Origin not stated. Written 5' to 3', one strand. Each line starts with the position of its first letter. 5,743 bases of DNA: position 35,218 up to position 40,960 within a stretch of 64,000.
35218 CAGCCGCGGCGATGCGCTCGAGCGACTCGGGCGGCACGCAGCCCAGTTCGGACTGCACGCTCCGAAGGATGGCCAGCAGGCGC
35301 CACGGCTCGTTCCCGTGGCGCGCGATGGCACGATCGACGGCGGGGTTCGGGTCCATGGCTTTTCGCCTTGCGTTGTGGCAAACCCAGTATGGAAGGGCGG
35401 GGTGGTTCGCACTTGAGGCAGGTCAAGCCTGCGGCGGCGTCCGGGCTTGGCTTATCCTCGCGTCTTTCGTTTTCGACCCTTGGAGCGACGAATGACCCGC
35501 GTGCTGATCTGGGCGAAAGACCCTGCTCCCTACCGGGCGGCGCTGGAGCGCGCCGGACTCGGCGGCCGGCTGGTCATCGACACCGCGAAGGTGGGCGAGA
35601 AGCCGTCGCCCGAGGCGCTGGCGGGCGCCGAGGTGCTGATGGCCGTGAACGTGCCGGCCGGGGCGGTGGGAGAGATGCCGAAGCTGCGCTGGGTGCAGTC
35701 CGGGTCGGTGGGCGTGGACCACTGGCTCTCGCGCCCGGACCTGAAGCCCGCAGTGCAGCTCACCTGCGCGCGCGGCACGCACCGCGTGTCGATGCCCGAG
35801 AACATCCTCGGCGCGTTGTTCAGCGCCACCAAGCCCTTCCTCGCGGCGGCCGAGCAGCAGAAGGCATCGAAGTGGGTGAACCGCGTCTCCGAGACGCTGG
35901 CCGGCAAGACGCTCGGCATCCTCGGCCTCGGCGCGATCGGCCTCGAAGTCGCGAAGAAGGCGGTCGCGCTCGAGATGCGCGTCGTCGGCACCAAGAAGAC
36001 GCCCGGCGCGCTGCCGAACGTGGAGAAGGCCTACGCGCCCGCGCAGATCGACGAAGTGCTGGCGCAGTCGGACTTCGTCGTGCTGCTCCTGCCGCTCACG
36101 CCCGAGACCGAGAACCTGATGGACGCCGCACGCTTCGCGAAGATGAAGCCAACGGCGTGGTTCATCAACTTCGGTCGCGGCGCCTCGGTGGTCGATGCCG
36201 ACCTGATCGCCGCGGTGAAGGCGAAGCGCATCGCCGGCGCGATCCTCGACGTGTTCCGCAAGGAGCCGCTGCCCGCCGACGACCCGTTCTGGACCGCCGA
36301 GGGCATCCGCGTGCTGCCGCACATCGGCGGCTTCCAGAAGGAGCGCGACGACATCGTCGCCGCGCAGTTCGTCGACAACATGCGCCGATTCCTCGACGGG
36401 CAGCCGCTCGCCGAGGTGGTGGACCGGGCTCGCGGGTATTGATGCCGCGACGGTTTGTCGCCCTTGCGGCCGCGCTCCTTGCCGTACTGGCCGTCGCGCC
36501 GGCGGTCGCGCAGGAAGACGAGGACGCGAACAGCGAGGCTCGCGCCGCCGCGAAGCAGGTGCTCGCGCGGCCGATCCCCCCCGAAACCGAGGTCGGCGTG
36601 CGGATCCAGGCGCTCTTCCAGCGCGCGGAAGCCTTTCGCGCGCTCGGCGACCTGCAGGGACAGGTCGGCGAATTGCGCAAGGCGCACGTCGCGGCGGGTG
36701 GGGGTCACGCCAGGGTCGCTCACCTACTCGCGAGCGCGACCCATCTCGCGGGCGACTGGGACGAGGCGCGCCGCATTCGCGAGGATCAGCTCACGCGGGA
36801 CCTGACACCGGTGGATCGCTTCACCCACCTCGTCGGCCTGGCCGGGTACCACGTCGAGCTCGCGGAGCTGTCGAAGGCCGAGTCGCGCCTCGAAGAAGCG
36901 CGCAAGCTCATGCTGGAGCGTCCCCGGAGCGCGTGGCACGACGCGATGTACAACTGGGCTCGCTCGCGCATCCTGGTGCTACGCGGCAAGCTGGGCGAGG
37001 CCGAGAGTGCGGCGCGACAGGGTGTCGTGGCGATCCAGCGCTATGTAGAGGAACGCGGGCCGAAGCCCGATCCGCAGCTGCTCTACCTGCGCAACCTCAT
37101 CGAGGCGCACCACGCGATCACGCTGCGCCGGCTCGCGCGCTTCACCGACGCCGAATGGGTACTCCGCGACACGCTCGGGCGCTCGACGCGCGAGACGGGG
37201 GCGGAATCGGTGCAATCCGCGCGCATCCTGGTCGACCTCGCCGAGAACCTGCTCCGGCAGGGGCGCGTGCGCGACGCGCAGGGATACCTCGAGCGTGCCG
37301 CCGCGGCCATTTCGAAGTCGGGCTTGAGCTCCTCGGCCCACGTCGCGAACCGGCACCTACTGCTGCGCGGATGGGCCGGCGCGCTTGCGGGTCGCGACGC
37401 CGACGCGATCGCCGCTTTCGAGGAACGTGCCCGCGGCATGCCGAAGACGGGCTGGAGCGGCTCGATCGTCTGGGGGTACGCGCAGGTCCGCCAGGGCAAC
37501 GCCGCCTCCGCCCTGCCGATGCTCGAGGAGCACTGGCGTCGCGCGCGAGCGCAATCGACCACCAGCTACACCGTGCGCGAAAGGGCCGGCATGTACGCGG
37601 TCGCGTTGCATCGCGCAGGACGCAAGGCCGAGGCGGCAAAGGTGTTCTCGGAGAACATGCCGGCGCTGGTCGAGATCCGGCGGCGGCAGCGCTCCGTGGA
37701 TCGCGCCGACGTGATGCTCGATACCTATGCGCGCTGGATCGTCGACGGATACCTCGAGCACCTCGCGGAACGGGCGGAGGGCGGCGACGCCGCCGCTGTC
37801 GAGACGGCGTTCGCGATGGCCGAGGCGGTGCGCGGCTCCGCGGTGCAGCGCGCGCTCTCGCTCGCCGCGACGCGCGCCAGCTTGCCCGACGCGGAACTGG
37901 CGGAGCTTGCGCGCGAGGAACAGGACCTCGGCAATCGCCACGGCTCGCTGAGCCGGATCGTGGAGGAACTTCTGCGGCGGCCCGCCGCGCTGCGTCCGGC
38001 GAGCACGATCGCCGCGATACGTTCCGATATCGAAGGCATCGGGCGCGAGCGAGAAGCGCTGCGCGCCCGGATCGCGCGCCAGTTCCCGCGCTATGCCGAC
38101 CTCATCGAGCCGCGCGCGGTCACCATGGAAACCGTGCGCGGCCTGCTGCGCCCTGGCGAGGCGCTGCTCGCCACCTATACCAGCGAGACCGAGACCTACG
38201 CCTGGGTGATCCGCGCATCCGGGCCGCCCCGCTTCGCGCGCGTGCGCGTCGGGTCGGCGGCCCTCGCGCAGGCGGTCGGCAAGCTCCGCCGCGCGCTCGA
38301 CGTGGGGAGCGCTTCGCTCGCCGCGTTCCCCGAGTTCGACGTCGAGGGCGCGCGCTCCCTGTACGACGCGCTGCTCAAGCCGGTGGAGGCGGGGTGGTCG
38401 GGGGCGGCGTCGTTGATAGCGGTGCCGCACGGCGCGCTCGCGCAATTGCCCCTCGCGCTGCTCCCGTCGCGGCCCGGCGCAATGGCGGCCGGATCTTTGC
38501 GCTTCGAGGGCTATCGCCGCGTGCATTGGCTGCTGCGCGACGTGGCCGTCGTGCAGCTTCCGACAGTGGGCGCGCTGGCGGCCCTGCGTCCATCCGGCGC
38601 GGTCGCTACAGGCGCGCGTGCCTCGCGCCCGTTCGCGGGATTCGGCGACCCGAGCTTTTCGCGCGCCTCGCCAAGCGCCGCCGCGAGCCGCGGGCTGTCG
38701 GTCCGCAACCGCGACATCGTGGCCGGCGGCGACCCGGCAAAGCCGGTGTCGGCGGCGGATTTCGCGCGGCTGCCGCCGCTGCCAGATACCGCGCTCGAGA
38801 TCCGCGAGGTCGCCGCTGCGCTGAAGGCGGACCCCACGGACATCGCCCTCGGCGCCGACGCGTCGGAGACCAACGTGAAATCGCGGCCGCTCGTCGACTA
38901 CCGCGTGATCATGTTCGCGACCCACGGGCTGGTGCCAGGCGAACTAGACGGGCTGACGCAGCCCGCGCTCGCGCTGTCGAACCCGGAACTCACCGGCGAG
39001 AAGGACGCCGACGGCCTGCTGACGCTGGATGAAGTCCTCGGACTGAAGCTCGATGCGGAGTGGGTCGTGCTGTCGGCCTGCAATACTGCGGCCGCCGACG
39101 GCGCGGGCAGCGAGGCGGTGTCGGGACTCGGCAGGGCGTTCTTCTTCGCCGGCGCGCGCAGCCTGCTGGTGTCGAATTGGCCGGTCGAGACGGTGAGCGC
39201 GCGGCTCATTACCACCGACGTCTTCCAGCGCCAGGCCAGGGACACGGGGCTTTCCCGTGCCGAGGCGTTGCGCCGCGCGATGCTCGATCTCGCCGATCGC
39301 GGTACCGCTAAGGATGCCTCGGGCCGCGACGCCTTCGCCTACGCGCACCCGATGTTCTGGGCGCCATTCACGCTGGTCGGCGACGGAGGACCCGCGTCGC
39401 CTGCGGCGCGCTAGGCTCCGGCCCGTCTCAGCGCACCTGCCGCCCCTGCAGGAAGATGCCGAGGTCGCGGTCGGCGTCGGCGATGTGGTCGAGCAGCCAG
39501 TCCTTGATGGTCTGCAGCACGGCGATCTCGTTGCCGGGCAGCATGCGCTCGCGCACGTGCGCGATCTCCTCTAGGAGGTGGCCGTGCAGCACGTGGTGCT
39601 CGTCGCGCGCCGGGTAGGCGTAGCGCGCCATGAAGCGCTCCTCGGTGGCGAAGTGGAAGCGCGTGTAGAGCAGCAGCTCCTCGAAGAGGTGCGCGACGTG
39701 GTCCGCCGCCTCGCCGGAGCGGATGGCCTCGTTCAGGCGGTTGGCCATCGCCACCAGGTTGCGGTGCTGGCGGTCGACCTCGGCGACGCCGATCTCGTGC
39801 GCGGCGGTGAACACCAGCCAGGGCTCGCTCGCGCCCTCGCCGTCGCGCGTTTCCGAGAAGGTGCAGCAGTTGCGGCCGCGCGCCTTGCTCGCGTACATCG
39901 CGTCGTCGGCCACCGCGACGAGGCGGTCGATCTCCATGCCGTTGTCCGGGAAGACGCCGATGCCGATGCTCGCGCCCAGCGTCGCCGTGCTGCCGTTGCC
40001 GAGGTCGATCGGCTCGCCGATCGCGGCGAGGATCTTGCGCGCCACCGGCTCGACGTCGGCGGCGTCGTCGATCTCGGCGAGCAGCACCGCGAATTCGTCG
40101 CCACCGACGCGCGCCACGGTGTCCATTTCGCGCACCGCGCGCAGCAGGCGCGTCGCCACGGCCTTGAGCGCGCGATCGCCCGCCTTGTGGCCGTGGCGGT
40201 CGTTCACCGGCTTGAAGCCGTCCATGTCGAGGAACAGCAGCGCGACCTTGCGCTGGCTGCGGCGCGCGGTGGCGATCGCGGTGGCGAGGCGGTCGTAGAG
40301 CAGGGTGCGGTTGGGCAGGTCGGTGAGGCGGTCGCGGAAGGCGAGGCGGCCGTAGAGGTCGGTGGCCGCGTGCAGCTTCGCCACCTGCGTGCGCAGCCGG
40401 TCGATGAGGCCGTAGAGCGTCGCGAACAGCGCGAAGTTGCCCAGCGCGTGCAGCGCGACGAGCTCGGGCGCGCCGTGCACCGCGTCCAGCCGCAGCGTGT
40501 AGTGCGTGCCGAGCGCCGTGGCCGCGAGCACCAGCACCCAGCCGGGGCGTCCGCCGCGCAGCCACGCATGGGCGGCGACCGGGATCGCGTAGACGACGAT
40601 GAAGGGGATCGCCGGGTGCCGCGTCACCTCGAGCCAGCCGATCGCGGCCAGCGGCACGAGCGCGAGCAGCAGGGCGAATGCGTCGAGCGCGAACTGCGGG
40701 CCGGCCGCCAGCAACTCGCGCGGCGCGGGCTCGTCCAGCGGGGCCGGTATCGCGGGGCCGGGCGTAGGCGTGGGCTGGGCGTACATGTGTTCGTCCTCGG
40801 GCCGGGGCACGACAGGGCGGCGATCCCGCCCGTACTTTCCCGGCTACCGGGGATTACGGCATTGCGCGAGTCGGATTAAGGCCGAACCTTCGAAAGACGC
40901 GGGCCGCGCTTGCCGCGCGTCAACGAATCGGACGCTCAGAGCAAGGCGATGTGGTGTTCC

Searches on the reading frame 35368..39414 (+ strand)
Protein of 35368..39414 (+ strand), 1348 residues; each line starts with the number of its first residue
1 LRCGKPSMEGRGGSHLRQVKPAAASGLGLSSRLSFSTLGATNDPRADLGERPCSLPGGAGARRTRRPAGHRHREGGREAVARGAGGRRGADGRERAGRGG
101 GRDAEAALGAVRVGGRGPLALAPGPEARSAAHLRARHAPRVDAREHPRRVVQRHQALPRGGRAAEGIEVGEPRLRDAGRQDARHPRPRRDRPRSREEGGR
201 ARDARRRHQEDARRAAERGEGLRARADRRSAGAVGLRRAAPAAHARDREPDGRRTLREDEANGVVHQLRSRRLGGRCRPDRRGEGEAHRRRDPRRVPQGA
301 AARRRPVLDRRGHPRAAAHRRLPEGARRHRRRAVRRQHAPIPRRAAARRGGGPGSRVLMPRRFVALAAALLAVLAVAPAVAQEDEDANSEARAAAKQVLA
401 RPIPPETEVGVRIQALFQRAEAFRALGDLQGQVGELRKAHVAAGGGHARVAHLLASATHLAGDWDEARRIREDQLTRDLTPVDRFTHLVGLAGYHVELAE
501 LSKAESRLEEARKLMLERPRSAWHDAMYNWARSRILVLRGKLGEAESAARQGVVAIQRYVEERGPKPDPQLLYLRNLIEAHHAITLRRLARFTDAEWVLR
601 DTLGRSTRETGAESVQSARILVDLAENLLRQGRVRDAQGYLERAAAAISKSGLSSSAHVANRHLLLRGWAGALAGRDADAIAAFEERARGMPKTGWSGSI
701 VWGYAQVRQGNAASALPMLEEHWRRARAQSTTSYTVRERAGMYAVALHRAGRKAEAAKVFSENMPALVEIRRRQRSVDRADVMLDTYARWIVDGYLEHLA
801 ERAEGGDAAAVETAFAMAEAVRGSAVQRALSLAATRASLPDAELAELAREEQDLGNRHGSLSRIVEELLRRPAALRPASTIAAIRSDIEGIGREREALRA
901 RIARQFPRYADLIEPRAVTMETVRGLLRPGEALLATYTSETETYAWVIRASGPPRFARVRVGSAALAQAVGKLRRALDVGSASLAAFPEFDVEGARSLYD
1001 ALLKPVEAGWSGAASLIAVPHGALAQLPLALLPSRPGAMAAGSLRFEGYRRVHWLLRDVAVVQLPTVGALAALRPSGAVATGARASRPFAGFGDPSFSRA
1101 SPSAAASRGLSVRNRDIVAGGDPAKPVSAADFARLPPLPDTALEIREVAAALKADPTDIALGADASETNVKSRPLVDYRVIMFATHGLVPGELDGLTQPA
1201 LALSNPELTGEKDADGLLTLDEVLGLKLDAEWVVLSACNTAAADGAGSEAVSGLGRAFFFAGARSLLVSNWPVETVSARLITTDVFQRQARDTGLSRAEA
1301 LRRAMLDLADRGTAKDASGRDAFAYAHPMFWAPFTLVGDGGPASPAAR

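Call 21: search_protein_families(library=pfam, proteins=[window:35368-39414:+])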
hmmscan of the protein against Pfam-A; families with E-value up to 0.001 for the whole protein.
window:35368-39414:+ (1348 aa): 3 families
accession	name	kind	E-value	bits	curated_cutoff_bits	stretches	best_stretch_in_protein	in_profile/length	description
PF12770.12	CHAT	-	1.6e-50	172.7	24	1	995-1339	4-289/289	CHAT domain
PF13424.12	TPR_12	-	1.6e-06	28.7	30.1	1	581-647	8-74/77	Tetratricopeptide repeat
PF14559.12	TPR_19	-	0.00048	20.8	25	0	616-647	23-54/68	Tetratricopeptide repeat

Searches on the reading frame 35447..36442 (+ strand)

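Call 12: search_protein_families(library=pfam, proteins=[window:35447-36442:+])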
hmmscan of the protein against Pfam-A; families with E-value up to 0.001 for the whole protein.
window:35447-36442:+ (331 aa): 3 families
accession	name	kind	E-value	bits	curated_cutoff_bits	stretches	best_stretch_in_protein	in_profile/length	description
PF02826.25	2-Hacid_dh_C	-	1e-52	178.6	25.1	1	122-294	2-178/178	D-isomer specific 2-hydroxyacid dehydrogenase, NAD binding domain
PF03446.21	NAD_binding_2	-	0.00019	21.9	21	1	156-261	2-111/161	NAD binding domain of 6-phosphogluconate dehydrogenase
PF00670.27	AdoHcyase_NAD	-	0.00052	20.6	27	1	150-259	20-126/162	S-adenosyl-L-homocysteine hydrolase, NAD binding domain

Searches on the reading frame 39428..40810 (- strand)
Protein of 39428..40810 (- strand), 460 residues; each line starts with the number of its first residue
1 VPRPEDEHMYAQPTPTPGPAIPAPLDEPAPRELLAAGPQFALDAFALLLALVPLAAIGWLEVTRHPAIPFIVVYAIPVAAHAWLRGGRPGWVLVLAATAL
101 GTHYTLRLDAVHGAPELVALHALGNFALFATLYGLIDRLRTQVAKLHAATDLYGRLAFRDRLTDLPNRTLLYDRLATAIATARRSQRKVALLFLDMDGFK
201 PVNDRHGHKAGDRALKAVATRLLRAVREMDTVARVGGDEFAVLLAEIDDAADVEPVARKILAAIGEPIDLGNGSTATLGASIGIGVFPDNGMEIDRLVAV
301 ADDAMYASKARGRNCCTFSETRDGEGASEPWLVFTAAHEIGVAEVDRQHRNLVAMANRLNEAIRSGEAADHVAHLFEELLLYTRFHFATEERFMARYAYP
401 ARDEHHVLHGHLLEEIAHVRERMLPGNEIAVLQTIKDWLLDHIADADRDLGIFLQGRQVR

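Call 12: search_protein_families(library=pfam, proteins=[window:39428-40810:-])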
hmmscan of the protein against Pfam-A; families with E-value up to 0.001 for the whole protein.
window:39428-40810:- (460 aa): 2 families
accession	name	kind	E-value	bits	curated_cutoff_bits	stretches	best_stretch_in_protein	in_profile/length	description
PF00990.26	GGDEF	-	8.9e-46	156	23.8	1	157-314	1-160/161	Diguanylate cyclase, GGDEF domain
PF01814.28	Hemerythrin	-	5.8e-10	40.2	25.3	1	341-450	2-123/127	Hemerythrin HHE cation binding domain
